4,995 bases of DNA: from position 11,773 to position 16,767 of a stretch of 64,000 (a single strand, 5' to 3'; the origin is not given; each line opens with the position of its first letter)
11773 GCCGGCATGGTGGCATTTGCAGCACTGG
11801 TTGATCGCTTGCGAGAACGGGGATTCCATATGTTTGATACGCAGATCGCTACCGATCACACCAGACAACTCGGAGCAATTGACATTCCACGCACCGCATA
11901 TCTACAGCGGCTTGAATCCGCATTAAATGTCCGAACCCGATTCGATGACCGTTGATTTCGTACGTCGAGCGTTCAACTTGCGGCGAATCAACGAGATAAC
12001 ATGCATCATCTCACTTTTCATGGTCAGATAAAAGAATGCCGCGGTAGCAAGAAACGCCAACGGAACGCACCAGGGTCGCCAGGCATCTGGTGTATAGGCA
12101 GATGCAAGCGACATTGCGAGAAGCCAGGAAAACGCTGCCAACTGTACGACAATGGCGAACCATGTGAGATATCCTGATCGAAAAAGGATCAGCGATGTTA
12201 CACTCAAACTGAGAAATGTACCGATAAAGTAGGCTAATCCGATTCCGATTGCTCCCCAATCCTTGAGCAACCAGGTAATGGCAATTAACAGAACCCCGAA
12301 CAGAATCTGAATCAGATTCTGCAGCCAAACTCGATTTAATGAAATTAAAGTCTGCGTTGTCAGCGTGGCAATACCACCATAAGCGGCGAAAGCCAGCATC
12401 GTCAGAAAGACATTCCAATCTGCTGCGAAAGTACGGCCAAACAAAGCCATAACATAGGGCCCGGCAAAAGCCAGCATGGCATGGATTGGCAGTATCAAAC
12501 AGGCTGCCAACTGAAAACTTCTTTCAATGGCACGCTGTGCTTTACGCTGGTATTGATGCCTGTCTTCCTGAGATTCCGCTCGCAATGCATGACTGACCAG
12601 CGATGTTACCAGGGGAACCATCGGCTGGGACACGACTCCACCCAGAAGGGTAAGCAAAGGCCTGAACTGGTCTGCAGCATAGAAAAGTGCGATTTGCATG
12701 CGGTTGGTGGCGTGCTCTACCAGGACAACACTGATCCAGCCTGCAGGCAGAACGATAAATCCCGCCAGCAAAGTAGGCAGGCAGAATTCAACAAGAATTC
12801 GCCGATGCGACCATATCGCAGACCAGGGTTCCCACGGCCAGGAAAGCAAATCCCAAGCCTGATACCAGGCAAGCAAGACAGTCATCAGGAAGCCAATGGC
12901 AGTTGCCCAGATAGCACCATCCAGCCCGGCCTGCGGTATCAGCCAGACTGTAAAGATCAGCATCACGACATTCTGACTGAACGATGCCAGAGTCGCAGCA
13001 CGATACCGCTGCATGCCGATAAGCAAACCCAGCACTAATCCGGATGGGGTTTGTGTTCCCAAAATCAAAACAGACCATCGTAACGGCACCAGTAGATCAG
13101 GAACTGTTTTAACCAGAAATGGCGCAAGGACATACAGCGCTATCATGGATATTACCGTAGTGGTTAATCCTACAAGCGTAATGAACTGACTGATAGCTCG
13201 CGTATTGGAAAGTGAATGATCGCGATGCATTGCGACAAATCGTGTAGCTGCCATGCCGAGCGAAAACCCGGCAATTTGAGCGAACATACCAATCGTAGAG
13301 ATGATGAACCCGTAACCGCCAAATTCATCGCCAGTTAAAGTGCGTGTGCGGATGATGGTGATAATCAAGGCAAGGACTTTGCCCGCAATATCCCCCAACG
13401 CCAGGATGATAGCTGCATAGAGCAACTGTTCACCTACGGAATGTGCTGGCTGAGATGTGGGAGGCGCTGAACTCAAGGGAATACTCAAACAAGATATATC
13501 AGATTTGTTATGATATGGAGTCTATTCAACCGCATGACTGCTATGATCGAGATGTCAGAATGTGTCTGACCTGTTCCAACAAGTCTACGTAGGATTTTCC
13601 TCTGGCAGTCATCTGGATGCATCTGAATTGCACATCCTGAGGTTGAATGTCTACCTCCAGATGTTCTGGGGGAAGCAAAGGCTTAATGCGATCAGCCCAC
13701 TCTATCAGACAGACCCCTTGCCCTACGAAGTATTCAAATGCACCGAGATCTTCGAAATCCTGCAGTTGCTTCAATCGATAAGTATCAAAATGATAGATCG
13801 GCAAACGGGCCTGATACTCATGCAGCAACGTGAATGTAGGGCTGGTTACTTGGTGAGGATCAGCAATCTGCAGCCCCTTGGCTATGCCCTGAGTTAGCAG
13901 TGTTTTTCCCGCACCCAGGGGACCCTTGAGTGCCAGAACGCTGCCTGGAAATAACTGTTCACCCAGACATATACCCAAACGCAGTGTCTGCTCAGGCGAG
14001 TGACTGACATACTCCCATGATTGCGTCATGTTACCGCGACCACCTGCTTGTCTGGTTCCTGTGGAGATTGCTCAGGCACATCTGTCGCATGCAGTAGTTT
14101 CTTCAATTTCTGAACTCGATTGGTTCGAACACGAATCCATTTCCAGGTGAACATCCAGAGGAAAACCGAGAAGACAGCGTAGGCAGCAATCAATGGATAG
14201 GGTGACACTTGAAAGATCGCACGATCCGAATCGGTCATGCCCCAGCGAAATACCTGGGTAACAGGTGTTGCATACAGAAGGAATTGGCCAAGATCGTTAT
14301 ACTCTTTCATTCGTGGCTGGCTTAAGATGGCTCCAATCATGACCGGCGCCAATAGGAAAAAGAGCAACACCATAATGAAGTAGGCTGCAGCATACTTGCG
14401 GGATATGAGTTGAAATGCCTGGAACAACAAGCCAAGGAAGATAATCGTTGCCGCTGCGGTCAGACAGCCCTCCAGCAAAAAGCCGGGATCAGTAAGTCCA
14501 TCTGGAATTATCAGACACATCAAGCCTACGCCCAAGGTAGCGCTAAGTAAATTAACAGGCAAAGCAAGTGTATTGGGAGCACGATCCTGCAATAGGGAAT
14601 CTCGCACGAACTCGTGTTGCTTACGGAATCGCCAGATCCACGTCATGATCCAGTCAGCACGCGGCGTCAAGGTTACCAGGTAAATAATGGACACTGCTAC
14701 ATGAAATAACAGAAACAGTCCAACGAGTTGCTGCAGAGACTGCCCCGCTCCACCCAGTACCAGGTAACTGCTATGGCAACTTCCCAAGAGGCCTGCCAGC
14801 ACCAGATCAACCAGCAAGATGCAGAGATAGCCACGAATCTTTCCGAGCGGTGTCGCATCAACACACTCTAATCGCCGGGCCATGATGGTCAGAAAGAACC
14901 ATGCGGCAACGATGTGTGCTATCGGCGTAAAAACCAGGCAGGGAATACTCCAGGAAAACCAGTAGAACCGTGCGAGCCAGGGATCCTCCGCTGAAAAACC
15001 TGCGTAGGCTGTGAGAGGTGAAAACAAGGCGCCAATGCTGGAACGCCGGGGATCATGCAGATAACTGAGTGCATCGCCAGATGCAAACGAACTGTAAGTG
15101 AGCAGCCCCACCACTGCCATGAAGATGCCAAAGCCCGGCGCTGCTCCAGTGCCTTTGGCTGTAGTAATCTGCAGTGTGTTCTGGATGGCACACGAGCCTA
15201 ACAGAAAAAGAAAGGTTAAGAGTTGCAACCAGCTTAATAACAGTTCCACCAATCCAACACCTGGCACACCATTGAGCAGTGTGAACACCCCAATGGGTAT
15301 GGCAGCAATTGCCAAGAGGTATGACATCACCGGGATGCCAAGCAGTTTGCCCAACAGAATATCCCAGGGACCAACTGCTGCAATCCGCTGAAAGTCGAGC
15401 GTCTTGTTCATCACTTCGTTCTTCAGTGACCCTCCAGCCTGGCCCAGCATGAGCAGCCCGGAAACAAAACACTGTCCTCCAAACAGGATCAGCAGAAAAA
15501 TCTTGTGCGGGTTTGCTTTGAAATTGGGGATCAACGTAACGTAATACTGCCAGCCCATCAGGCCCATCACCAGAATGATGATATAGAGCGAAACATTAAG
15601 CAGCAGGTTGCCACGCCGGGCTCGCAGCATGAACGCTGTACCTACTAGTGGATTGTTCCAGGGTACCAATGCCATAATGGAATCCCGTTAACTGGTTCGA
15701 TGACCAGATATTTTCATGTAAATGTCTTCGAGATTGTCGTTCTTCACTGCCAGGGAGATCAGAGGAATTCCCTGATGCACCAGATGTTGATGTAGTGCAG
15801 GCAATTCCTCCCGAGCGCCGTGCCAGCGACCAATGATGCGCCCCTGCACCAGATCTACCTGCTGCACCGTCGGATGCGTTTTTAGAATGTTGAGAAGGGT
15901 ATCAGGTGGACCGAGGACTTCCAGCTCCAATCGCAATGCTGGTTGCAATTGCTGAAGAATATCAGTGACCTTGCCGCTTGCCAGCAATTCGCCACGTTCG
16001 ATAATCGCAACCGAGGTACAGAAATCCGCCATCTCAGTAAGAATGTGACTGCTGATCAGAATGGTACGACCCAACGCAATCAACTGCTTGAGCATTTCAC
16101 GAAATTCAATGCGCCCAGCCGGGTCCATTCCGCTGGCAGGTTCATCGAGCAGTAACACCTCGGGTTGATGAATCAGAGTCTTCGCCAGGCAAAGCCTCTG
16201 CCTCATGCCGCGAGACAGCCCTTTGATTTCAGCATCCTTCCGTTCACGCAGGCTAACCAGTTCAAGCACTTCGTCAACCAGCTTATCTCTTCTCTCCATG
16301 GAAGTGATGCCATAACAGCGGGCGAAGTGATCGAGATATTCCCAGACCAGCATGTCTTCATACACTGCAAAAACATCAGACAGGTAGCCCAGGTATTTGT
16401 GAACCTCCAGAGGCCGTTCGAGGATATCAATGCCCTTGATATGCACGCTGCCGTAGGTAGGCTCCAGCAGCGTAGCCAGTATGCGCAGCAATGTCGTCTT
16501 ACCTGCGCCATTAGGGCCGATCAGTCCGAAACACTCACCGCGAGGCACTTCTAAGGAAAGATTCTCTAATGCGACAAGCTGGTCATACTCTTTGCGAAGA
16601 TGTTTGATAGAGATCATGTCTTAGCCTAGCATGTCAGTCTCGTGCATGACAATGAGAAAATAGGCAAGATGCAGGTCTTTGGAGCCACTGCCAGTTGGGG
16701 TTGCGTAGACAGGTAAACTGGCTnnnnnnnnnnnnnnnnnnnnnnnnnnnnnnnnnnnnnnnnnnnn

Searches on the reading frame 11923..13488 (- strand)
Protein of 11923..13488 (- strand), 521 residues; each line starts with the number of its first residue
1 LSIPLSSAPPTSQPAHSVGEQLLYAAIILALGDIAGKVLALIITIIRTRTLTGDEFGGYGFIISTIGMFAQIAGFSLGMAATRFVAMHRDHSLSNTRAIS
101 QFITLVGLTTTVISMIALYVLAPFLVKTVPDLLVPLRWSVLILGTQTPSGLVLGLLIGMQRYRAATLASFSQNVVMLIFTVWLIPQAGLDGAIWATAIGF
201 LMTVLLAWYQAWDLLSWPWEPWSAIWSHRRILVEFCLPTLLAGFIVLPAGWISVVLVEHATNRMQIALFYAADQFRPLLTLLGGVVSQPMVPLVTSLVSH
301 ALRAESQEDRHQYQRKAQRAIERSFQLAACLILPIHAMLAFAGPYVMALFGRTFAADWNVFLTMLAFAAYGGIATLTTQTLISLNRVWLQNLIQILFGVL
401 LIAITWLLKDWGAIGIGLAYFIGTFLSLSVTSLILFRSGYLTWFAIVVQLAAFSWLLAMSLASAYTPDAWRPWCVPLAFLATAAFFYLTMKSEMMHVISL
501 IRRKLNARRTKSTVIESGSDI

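Call 89: search_protein_families(library=pfam, proteins=[window:11923-13488:-], max_evalue=0.00001)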
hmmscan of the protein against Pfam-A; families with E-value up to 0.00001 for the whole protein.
window:11923-13488:- (521 aa): 1 family
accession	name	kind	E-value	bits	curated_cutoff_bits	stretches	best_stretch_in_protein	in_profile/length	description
PF01943.22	Polysacc_synt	-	2.4e-13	50.6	28.2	1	26-281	5-256/274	Polysaccharide biosynthesis protein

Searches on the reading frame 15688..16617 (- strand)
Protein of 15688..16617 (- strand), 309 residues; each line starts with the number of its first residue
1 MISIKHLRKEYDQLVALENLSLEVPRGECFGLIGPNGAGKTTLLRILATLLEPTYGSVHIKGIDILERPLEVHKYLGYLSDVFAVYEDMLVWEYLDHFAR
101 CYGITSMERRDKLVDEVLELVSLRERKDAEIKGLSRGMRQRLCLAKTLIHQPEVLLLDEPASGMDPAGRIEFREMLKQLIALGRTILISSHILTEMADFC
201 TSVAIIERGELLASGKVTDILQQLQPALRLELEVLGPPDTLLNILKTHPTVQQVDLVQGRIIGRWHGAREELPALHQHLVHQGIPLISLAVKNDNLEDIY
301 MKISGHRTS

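Call 90: search_protein_families(library=pfam, proteins=[window:15688-16617:-], max_evalue=0.0001)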
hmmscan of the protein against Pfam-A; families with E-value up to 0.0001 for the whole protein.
window:15688-16617:- (309 aa): 2 families
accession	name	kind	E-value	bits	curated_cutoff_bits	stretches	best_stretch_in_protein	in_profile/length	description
PF00005.33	ABC_tran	-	2.3e-30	106.4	25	1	17-161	1-136/137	ABC transporter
PF13304.12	AAA_21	-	3.3e-15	57.4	27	2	121-194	225-301/304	AAA domain, putative AbiEii toxin, Type IV TA system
